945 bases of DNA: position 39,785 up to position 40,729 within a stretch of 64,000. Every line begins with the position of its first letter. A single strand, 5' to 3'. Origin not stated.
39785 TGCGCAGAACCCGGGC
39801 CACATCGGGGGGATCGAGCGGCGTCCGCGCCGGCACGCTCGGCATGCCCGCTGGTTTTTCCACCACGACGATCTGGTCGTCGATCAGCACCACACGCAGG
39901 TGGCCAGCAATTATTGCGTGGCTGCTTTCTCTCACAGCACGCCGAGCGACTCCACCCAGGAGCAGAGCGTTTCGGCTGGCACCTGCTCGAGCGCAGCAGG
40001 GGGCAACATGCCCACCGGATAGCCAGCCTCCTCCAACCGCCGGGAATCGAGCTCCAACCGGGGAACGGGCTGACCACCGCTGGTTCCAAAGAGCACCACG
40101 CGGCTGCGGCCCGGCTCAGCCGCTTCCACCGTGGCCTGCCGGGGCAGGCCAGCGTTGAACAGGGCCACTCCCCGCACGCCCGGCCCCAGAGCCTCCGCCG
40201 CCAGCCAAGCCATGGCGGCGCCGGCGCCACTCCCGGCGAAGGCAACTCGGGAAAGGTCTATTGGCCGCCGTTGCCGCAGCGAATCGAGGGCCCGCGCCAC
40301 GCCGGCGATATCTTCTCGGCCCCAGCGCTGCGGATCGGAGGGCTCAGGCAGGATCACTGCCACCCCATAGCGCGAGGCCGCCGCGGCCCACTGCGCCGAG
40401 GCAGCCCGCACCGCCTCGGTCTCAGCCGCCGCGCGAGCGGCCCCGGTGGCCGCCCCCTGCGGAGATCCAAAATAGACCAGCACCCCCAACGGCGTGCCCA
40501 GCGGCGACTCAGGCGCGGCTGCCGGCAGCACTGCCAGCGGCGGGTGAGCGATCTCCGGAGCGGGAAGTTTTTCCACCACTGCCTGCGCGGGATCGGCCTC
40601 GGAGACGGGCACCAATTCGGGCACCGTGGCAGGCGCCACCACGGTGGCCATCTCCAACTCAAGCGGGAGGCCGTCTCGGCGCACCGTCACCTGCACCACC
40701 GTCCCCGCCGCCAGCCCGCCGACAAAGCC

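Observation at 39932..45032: Three tandem, translationally coupled HtrA paralogues: one intact triad, two with all triad positions substituted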

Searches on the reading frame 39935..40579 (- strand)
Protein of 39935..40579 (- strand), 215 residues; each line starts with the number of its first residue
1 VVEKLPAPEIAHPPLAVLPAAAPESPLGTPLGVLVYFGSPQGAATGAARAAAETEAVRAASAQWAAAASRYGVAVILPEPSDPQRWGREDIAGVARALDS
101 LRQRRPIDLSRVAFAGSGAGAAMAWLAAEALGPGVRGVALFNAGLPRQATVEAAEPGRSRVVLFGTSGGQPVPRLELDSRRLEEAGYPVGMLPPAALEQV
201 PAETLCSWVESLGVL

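Call 38: search_solved_structures(query=window:39935-40579:-, max_evalue=10, show_alignments=4)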
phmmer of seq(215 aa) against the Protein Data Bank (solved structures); distinct sequences matched with E-value up to 10: 0.

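Call 39: search_protein_families(library=pfam, proteins=[window:39935-40579:-], max_evalue=10)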
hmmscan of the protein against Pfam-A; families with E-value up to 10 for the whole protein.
seq(215 aa): 2 families
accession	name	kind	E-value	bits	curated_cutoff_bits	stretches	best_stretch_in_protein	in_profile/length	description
PF07859.19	Abhydrolase_3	-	0.012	15.9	25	1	80-145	41-110/210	alpha/beta hydrolase fold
PF23610.1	VWA7_4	-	0.14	13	27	1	143-198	37-92/119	VWA7 beta-sandwich domain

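Call 66: search_solved_structures(query=A4, max_evalue=10, show_alignments=4)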
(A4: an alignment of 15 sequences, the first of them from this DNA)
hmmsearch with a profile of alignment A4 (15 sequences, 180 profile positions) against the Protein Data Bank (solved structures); distinct sequences matched with E-value up to 10: 25.
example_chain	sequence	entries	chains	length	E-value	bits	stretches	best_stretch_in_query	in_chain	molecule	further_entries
9j07_A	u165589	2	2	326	0.0066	19.3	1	12-93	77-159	feruloyl esterase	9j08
5l0p_A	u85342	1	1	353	0.011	18.5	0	35-82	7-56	Transcription factor ETV6, Transcription factor ETV6, Transcription factor ETV6, Ferric up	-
6k34_B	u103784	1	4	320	0.015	18.1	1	48-93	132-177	Lipase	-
4ypv_A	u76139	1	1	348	0.018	17.9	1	3-94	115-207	Est8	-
7clz_A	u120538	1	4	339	0.029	17.2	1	53-118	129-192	Putative hydrolase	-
9o0h_B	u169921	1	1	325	0.032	17.1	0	47-82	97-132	Transcription factor ETV6,Non-receptor tyrosine-protein kinase TNK1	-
6kxr_A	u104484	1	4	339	0.038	16.8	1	53-118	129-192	Putative hydrolase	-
6kxh_A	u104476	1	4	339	0.038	16.8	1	53-118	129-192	Putative hydrolase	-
2qwt_A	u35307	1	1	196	0.051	16.4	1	60-144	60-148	Transcriptional regulator, TetR family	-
3ils_A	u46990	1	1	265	0.064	16.1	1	42-112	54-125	Aflatoxin biosynthesis polyketide synthase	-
9e4q_A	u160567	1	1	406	0.075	15.9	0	47-82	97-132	Transcription factor ETV6,DARPin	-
7n2b_A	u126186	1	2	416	0.08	15.8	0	47-82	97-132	Transcription factor ETV6,Transcription factor ETV6,Transcription factor ETV6,3TEL-rigid-D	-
7jqz_A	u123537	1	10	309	0.098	15.5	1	38-124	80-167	Alpha/beta hydrolase fold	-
3aoe_E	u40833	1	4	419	0.13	15.2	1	52-104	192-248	Glutamate dehydrogenase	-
6agq_A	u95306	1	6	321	0.14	15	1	60-93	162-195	acetyl xylan esterase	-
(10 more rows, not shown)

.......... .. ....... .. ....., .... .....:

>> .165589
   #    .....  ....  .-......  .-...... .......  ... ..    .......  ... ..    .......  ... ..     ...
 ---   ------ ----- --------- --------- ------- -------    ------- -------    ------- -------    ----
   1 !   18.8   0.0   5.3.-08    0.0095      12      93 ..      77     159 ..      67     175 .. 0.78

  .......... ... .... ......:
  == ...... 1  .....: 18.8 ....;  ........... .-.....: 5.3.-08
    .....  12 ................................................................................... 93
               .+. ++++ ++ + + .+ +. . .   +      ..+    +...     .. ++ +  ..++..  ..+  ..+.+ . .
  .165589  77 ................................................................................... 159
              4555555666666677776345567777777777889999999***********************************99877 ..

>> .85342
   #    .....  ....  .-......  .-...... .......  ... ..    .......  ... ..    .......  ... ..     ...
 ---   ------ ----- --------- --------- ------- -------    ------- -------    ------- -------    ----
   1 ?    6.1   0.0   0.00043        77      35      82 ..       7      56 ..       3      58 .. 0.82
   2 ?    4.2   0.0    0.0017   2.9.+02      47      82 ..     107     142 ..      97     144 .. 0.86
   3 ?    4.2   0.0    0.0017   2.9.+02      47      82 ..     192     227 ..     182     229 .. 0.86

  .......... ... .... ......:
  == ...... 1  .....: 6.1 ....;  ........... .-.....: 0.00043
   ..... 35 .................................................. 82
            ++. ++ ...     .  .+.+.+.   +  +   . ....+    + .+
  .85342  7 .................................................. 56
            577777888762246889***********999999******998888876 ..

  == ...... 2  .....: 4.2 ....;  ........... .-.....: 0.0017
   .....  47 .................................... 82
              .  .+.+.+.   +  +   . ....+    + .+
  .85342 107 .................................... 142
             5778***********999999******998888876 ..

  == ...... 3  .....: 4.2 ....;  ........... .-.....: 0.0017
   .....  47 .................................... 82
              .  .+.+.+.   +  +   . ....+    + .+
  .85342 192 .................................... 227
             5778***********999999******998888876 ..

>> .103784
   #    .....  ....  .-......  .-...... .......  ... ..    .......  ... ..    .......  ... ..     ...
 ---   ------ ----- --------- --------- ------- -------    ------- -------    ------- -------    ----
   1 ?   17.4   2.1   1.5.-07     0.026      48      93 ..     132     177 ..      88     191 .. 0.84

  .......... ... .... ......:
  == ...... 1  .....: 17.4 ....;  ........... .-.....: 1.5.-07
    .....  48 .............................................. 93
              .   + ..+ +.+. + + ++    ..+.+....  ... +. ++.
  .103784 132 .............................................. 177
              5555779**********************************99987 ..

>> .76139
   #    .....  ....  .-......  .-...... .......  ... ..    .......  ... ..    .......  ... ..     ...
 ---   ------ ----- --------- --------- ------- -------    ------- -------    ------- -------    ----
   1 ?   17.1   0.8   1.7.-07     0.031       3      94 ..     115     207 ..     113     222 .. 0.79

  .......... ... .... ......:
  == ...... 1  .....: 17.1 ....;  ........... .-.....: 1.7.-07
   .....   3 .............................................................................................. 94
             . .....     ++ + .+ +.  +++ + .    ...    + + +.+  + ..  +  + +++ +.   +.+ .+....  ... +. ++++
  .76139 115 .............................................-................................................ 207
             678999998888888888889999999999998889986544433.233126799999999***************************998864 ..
